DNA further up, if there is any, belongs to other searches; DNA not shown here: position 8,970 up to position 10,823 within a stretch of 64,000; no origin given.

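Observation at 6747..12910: A [NiFe] hydrogenase sits inside a split two-component system (Cache-PAS sensor, HydS, HydL, protease, sensorless hybrid kinase): a candidate undescribed H2- or redox-sensing module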

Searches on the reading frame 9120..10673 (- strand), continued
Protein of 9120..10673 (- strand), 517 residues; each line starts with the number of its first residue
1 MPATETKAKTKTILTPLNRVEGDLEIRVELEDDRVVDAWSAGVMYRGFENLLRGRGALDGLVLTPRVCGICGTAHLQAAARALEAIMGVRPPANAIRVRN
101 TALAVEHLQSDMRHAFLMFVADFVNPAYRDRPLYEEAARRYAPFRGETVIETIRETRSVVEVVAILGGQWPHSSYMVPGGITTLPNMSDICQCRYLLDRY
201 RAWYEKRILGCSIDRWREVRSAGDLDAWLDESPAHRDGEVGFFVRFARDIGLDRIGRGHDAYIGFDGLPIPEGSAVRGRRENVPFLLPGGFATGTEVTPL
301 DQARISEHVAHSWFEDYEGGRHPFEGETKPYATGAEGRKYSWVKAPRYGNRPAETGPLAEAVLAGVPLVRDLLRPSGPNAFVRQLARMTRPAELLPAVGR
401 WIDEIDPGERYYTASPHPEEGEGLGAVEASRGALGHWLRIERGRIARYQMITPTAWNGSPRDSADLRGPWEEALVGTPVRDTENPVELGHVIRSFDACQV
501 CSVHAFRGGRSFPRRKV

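Call 67: get_annotated_region(hit=H2, flank=4000)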
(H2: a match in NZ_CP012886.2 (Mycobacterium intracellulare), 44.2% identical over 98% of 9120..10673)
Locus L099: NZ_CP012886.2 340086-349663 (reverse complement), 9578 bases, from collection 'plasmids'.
description: Mycobacterium intracellulare subsp. chimaera strain AH16 plasmid unnamed1, complete sequence
organism: Mycobacterium intracellulare (NCBI taxid 222805)
taxonomy: Bacteria; Actinomycetota; Actinomycetes; Mycobacteriales; Mycobacteriaceae; Mycobacterium; Mycobacterium intracellulare
host: -; source: sputum; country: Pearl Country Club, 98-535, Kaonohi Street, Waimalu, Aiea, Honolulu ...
typing (MOB-suite, as given by PLSDB): mobilizable; relaxase MOBP
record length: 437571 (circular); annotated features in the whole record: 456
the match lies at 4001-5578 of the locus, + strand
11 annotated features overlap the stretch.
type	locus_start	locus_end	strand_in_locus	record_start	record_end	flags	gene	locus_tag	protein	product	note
CDS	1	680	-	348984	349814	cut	hypB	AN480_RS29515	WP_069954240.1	hydrogenase nickel incorporation protein HypB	GO:0036211 - protein modification process [Evidence IEA]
CDS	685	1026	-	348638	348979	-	-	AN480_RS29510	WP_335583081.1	hydrogenase maturation nickel metallochaperone HypA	-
CDS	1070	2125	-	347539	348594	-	-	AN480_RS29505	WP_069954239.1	AraC family transcriptional regulator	-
CDS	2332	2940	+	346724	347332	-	-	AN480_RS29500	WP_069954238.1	DUF1641 domain-containing protein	-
CDS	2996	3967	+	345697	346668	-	-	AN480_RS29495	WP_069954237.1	hydrogenase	-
CDS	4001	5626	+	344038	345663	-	-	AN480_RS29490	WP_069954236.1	nickel-dependent hydrogenase large subunit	-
CDS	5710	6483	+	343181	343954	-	-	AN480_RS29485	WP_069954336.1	hydrogenase maturation protease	-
CDS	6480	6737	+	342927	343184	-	-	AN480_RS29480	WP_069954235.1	hypothetical protein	-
CDS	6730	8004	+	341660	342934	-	-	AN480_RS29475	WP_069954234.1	hypothetical protein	-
CDS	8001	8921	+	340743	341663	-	-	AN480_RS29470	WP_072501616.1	NifU family protein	GO:0016226 - iron-sulfur cluster assembly [Evidence IEA]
CDS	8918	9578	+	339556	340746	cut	-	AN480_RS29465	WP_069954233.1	NHL repeat-containing protein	-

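Call 68: get_annotated_region(hit=H3, flank=4000)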
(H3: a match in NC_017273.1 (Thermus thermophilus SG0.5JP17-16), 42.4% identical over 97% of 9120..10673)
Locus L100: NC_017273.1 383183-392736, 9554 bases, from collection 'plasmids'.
description: Thermus thermophilus SG0.5JP17-16 plasmid pTHTHE1601, complete sequence
organism: Thermus thermophilus SG0.5JP17-16 (NCBI taxid 762633)
taxonomy: Bacteria; Deinococcota; Deinococci; Thermales; Thermaceae; Thermus; Thermus thermophilus; Thermus thermophilus SG0.5JP17-16
host: -; source: -; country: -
typing (MOB-suite, as given by PLSDB): non-mobilizable; replicon rep_cluster_1121; mating-pair formation MPF_T
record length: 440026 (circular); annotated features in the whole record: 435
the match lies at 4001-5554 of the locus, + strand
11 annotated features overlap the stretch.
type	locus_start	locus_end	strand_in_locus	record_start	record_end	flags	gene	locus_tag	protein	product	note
CDS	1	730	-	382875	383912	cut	-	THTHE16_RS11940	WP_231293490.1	HoxN/HupN/NixA family nickel/cobalt transporter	-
CDS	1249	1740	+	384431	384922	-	-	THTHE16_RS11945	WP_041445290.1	DUF1641 domain-containing protein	-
CDS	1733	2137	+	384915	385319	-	hypA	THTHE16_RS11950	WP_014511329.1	hydrogenase maturation nickel metallochaperone HypA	GO:0036211 - protein modification process [Evidence IEA]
CDS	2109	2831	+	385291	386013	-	hypB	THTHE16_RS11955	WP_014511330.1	hydrogenase nickel incorporation protein HypB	GO:0036211 - protein modification process [Evidence IEA]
CDS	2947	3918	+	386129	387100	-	-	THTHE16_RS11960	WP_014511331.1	hydrogenase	-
CDS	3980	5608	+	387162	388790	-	-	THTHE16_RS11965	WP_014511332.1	nickel-dependent hydrogenase large subunit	-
CDS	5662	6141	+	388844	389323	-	-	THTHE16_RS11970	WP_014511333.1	hydrogenase maturation protease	-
CDS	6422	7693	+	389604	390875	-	-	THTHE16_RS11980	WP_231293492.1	tetratricopeptide repeat protein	-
CDS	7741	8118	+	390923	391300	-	-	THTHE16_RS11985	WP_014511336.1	hypothetical protein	-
CDS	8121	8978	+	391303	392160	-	-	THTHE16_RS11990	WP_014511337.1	NifU family protein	GO:0016226 - iron-sulfur cluster assembly [Evidence IEA]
CDS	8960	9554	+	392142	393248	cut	-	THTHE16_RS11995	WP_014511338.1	NHL repeat-containing protein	-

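Call 69: get_annotated_region(hit=H4, flank=4000)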
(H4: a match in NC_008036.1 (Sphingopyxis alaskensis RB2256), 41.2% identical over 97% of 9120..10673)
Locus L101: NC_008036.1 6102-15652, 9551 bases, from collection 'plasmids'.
description: Sphingopyxis alaskensis RB2256 F plasmid, complete sequence
organism: Sphingopyxis alaskensis RB2256 (NCBI taxid 317655)
taxonomy: Bacteria; Pseudomonadota; Alphaproteobacteria; Sphingomonadales; Sphingomonadaceae; Sphingopyxis; Sphingopyxis alaskensis; Sphingopyxis alaskensis RB2256
host: -; source: -; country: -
typing (MOB-suite, as given by PLSDB): mobilizable; relaxase MOBQ
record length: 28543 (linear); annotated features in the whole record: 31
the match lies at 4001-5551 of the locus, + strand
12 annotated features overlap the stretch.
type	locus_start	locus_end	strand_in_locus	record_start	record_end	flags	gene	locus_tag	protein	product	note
CDS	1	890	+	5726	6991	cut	-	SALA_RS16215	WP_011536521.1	DUF3422 domain-containing protein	-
CDS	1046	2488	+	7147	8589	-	-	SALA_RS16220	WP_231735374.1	sigma-54 dependent transcriptional regulator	GO:0006355 - regulation of DNA-templated transcription [Evidence IEA]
CDS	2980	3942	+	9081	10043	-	-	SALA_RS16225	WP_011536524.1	hydrogenase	-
CDS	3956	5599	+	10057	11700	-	-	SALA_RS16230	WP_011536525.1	nickel-dependent hydrogenase large subunit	-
CDS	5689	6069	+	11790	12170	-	-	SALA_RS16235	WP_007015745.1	hypothetical protein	-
CDS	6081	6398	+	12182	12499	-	-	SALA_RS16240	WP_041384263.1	hypothetical protein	-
CDS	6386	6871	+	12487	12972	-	-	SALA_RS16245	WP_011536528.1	hydrogenase maturation protease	-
CDS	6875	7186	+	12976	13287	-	-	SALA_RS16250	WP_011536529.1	hypothetical protein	-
CDS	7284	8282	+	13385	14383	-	-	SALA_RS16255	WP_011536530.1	hypothetical protein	-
CDS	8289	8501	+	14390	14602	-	-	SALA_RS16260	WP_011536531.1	hypothetical protein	-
CDS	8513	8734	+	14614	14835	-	-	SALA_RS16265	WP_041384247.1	hypothetical protein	-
CDS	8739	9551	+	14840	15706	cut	-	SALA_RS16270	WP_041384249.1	NifU family protein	GO:0016226 - iron-sulfur cluster assembly [Evidence IEA]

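Call 70: get_annotated_region(hit=H17, flank=4000)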
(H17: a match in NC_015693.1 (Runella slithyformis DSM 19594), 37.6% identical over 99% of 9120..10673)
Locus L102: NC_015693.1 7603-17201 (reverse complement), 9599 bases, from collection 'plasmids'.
description: Runella slithyformis DSM 19594 plasmid pRUNSL01, complete sequence
organism: Runella slithyformis DSM 19594 (NCBI taxid 761193)
taxonomy: Bacteria; Bacteroidota; Cytophagia; Cytophagales; Spirosomataceae; Runella; Runella slithyformis; Runella slithyformis DSM 19594
host: -; source: fresh water lake; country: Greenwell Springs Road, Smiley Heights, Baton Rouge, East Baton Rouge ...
typing (MOB-suite, as given by PLSDB): non-mobilizable; replicon rep_cluster_1344
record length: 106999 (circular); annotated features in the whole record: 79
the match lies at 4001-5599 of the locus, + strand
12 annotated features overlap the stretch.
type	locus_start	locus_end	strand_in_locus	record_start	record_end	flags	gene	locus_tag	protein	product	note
CDS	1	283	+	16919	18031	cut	-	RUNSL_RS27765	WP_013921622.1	hypothetical protein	-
CDS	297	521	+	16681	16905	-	-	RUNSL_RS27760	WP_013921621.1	hypothetical protein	-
CDS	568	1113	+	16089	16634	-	-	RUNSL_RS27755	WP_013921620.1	bifunctional nuclease family protein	-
CDS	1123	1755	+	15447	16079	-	-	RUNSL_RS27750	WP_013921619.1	TetR/AcrR family transcriptional regulator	GO:0006355 - regulation of DNA-templated transcription [Evidence IEA]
CDS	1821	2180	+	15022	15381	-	-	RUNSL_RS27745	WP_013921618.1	hypothetical protein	-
CDS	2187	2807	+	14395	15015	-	-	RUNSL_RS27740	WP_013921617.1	TetR/AcrR family transcriptional regulator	GO:0006355 - regulation of DNA-templated transcription [Evidence IEA]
CDS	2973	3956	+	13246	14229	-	-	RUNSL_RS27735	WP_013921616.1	hydrogenase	-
CDS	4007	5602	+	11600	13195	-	-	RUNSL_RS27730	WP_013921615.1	nickel-dependent hydrogenase large subunit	-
CDS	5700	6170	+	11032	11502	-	-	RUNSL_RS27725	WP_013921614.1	hydrogenase maturation protease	-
CDS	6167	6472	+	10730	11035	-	-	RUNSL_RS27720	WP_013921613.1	hypothetical protein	-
CDS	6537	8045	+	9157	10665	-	-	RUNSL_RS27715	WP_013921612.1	hypothetical protein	-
CDS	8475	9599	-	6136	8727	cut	-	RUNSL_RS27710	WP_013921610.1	PQQ-dependent sugar dehydrogenase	-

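Call 71: get_annotated_region(hit=H29, flank=3000)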
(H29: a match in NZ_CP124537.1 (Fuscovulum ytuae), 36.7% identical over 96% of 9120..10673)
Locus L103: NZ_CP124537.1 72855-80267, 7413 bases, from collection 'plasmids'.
description: Fuscovulum ytuae strain YMD61 plasmid unnamed2, complete sequence
organism: Fuscovulum ytuae (NCBI taxid 3042299)
taxonomy: Bacteria; Pseudomonadota; Alphaproteobacteria; Rhodobacterales; Paracoccaceae; Fuscovulum; Fuscovulum ytuae
host: -; source: pure culture,sediment; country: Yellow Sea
typing (MOB-suite, as given by PLSDB): non-mobilizable
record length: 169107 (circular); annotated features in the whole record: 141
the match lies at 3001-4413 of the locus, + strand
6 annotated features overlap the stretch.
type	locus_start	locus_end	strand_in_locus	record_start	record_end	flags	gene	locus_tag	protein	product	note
CDS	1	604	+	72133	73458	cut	-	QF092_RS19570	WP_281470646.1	sigma-54 dependent transcriptional regulator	GO:0006355 - regulation of DNA-templated transcription [Evidence IEA]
CDS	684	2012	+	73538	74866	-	-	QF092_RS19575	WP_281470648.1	ATP-binding protein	-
CDS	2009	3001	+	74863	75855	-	-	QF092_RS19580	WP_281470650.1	HupU protein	-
CDS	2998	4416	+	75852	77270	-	-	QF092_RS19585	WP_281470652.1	nickel-dependent hydrogenase large subunit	-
CDS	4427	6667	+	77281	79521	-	hypF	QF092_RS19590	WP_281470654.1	carbamoyltransferase HypF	GO:0036211 - protein modification process [Evidence IEA]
CDS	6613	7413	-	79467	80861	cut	-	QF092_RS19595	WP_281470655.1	amidase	-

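Call 72: get_annotated_region(hit=H20, flank=3000)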
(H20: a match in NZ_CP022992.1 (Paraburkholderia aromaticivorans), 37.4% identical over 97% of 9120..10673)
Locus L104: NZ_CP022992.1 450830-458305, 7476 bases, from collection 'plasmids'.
description: Paraburkholderia aromaticivorans strain BN5 plasmid pBN2, complete sequence
organism: Paraburkholderia aromaticivorans (NCBI taxid 2026199)
taxonomy: Bacteria; Pseudomonadota; Betaproteobacteria; Burkholderiales; Burkholderiaceae; Paraburkholderia; Paraburkholderia aromaticivorans
host: -; source: -; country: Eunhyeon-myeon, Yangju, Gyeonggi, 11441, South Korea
typing (MOB-suite, as given by PLSDB): non-mobilizable; mating-pair formation MPF_T
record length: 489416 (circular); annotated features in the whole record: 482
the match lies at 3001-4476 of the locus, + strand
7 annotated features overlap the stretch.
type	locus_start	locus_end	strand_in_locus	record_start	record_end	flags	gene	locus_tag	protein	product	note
CDS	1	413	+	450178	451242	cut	hypE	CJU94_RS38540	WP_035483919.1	hydrogenase expression/formation protein HypE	-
CDS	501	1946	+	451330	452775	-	-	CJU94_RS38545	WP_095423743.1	sigma-54 dependent transcriptional regulator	GO:0006355 - regulation of DNA-templated transcription [Evidence IEA]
CDS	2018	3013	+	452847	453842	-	-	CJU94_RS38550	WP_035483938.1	HupU protein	-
CDS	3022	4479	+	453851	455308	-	-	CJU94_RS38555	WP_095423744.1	nickel-dependent hydrogenase large subunit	-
CDS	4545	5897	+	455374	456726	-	-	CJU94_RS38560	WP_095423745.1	ATP-binding protein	-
CDS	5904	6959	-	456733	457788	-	-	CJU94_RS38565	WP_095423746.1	HoxN/HupN/NixA family nickel/cobalt transporter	-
CDS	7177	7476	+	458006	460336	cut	hypF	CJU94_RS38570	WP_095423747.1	carbamoyltransferase HypF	GO:0036211 - protein modification process [Evidence IEA]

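Call 76: find_encoding_contigs(protein=P0327, flank=6000, max_places=1)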
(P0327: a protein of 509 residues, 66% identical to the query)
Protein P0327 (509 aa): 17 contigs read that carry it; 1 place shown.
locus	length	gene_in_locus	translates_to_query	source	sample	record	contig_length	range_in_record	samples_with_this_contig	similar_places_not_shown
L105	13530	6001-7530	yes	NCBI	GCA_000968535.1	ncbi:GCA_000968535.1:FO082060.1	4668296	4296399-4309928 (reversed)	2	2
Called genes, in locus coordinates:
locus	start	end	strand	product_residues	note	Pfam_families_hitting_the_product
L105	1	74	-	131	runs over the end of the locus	PF13441:Gly-zipper_YMGG (faint), PF13436:Gly-zipper_OmpA, PF13488:Gly-zipper_Omp (weak)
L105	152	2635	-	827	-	PF12704:MacB_PCD (faint), PF02687:FtsX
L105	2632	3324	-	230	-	PF00005:ABC_tran, PF13304:AAA_21 (faint)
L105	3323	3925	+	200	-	PF25182:NonGDSL, PF00657:Lipase_GDSL, PF13472:Lipase_GDSL_2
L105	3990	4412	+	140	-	PF03928:HbpS-like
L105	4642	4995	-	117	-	PF15887:Peptidase_Mx (weak)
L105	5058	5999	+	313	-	PF01058:Oxidored_q6, PF14720:NiFe_hyd_SSU_C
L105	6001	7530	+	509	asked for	PF00374:NiFeSe_Hases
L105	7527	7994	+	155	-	PF01750:HycI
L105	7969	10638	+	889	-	PF08447:PAS_3, PF00989:PAS, PF13188:PAS_8 (weak), PF08447:PAS_3, PF08448:PAS_4 (weak), PF13426:PAS_9, PF00990:GGDEF, PF00563:EAL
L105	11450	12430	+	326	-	PF13280:WYL, PF25583:WCX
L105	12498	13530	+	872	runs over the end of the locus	PF18019:Cas3_HD, PF04851:ResIII (weak), PF00270:DEAD, PF00271:Helicase_C (faint), PF22590:Cas3-like_C_2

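Call 77: find_encoding_contigs(protein=P0355, flank=6000, max_places=1)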
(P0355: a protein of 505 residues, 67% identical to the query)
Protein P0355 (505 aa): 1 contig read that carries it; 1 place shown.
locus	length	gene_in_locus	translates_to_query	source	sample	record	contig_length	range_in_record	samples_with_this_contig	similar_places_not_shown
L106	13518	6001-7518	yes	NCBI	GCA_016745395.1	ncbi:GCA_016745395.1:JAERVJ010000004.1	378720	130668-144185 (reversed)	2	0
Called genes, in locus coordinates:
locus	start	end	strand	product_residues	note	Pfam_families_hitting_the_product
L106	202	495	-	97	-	PF01541:GIY-YIG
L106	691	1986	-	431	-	PF00171:Aldedh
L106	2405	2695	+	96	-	PF13308:YARHG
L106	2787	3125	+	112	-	-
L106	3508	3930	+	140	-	PF01152:Bac_globin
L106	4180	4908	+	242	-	-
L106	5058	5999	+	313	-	PF01058:Oxidored_q6, PF14720:NiFe_hyd_SSU_C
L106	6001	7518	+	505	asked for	PF00374:NiFeSe_Hases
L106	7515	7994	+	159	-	PF01750:HycI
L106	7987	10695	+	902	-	PF08447:PAS_3, PF00989:PAS, PF08448:PAS_4 (weak), PF13188:PAS_8, PF13426:PAS_9, PF08447:PAS_3, PF00990:GGDEF, PF00563:EAL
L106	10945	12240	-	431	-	PF00709:Adenylsucc_synt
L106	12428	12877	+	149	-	-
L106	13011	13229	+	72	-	-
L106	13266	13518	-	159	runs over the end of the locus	PF02590:SPOUT_MTase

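Call 93: search_protein_families(library=pfam, proteins=[L003:12492-13688:+, L010:11365-11727:+, L010:11739-13922:+, L005:11465-12211:+, L005:12216-13019:+, L008:8168-8875:+, L008:9121-9783:+, L006:7660-9228:+, L011:10593-11024:+, L009:12707-14986:+], max_evalue=0.0001)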
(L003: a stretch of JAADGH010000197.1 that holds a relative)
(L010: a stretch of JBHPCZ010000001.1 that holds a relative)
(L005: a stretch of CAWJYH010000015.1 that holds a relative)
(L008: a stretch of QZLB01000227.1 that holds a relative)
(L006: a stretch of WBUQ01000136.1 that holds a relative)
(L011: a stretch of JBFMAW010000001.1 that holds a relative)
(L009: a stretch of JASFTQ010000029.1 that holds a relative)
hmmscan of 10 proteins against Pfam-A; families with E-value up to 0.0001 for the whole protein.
L003:12492-13688:+ (398 aa): 2 families
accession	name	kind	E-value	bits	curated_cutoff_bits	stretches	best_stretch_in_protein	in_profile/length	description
PF07228.17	SpoIIE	-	1.4e-46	159.3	25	1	205-397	1-191/192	Stage II sporulation protein E (SpoIIE)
PF00072.30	Response_reg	-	1.9e-27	96.1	30.2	1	10-119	1-108/111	Response regulator receiver domain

L010:11365-11727:+ (120 aa): 1 family
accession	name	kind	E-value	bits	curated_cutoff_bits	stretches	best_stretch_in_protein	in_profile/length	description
PF00072.30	Response_reg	-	3e-27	95.4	30.2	1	4-115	1-110/111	Response regulator receiver domain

L010:11739-13922:+ (727 aa): 4 families
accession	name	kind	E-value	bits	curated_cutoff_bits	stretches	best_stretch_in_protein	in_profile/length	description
PF07228.17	SpoIIE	-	8.8e-48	163.2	25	1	533-723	2-191/192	Stage II sporulation protein E (SpoIIE)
PF00072.30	Response_reg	-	1e-30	106.6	30.2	1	204-314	2-110/111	Response regulator receiver domain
PF00512.31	HisKA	-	1.6e-19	70.1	26.9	1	23-90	2-66/66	His Kinase A (phospho-acceptor) domain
PF00027.35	cNMP_binding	-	9.1e-11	42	27.5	1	372-447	2-84/89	Cyclic nucleotide-binding domain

L005:11465-12211:+ (248 aa): 2 families
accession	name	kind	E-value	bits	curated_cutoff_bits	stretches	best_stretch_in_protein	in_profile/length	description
PF01077.27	NIR_SIR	-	2.2e-25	89.4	27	1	112-241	8-151/158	Nitrite and sulphite reductase 4Fe-4S domain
PF03460.22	NIR_SIR_ferr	-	3.4e-11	43.1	24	1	34-97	2-66/69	Nitrite/Sulfite reductase ferredoxin-like half domain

L005:12216-13019:+ (267 aa): 1 family
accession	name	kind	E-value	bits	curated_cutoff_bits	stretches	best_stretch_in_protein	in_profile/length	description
PF01261.30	AP_endonuc_2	-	9e-29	101.3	31.1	1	46-253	27-240/249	Xylose isomerase-like TIM barrel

L008:8168-8875:+ (235 aa): 1 family
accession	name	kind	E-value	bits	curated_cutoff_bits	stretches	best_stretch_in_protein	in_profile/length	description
PF04366.17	Ysc84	-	1.4e-32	112.5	25.1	1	108-224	2-126/127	Las17-binding protein actin regulator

L008:9121-9783:+ (220 aa): 2 families
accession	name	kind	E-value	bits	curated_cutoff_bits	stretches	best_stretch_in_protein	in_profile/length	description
PF01077.27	NIR_SIR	-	3e-28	98.7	27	1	89-218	7-150/158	Nitrite and sulphite reductase 4Fe-4S domain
PF03460.22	NIR_SIR_ferr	-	4.3e-11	42.8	24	1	12-75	2-66/69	Nitrite/Sulfite reductase ferredoxin-like half domain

L006:7660-9228:+ (522 aa): 1 family
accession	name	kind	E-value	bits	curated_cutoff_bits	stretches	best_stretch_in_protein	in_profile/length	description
PF01261.30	AP_endonuc_2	-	1.2e-28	100.9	31.1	1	301-508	27-240/249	Xylose isomerase-like TIM barrel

L011:10593-11024:+ (143 aa): 1 family
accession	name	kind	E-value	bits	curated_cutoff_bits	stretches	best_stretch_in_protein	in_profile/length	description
PF00072.30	Response_reg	-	4.9e-18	65.8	30.2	1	6-126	1-110/111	Response regulator receiver domain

L009:12707-14986:+ (759 aa): 5 families
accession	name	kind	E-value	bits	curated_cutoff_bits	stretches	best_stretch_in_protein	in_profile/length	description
PF22521.2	HypF_C_2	-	7.1e-81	272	27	1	505-749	1-241/241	Carbamoyltransferase, Kae1-like Domain, second subdomain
PF01300.24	Sua5_yciO_yrdC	-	4.3e-45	153.8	25.1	1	212-386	2-178/178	Telomere recombination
PF17788.7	HypF_C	-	4.8e-37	127.1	23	1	401-496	4-99/99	HypF Kae1-like domain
PF07503.17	zf-HYPF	-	1.7e-32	111.3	23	2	110-143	1-34/34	HypF finger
PF00708.24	Acylphosphatase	-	5.1e-19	68.8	22.5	1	9-91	2-85/85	Acylphosphatase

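Call 98: list_cluster_members(proteins=[P0046, P0059, P0013, P0101, P0048, P0056])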
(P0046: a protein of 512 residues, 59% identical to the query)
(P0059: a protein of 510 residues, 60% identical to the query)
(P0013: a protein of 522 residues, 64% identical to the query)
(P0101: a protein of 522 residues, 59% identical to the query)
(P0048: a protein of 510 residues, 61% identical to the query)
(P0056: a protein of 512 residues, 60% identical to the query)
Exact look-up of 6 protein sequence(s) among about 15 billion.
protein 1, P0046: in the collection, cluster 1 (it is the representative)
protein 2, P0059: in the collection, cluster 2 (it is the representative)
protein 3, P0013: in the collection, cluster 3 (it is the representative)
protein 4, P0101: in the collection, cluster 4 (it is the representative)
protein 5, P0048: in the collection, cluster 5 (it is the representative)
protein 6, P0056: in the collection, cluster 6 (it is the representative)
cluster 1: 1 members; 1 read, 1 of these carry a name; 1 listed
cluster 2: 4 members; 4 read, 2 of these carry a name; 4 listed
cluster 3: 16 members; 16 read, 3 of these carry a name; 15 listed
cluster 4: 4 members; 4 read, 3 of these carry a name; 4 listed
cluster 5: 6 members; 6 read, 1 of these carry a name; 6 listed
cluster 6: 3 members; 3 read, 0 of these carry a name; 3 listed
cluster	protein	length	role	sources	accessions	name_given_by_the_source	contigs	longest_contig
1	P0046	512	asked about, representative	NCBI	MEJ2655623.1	MAG: nickel-dependent hydrogenase large subunit [Desulfobacterales bacterium]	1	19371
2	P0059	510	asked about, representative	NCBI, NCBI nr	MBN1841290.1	MAG: nickel-dependent hydrogenase large subunit [Deltaproteobacteria bacterium] | nickel-dependent hydrogenase large subunit [Deltaproteobacteria bacterium]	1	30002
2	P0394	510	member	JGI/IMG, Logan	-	Ni,Fe-hydrogenase I large subunit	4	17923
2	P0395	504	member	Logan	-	-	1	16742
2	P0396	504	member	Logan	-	-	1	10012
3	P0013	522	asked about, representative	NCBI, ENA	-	-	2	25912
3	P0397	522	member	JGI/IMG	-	hydrogenase large subunit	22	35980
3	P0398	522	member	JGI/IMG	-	uptake hydrogenase large subunit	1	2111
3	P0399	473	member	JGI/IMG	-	hydrogenase large subunit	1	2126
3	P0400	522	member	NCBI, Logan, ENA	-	-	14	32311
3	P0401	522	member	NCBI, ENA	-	-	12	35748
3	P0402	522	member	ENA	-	-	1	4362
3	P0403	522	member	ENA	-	-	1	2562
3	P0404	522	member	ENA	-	-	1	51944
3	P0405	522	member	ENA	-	-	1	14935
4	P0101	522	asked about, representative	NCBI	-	-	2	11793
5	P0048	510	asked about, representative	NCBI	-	-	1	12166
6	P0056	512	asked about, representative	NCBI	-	-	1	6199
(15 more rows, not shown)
